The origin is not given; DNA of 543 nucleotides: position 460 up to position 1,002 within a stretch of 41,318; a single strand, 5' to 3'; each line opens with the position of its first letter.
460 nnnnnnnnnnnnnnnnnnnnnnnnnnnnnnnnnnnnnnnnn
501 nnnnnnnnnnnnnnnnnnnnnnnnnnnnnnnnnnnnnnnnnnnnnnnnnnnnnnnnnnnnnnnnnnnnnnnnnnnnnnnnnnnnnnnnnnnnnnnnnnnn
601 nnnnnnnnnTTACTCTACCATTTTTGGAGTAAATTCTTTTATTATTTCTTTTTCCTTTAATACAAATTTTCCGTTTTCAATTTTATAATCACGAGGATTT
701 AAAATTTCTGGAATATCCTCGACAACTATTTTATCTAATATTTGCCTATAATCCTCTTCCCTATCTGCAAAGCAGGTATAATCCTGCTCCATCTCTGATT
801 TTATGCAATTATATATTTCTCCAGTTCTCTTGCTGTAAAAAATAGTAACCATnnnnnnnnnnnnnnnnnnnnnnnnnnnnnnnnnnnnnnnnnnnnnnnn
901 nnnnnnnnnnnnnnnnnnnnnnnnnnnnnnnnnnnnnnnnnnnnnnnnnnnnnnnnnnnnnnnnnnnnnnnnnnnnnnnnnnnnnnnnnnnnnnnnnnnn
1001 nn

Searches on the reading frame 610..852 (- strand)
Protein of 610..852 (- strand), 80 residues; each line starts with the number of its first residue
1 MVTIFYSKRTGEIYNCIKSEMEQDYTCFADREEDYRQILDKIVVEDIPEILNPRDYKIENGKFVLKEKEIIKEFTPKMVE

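Call 17: search_protein_families(library=pfam, proteins=[window:610-852:-], max_evalue=1)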
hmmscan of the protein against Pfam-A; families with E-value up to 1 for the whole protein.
window:610-852:- (80 aa): 1 family
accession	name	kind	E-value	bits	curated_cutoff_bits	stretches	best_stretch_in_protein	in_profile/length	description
PF07550.17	Shr-like_HID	-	0.16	13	22.3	1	24-69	15-56/82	Heme-binding protein Shr-like, Hb-interacting domain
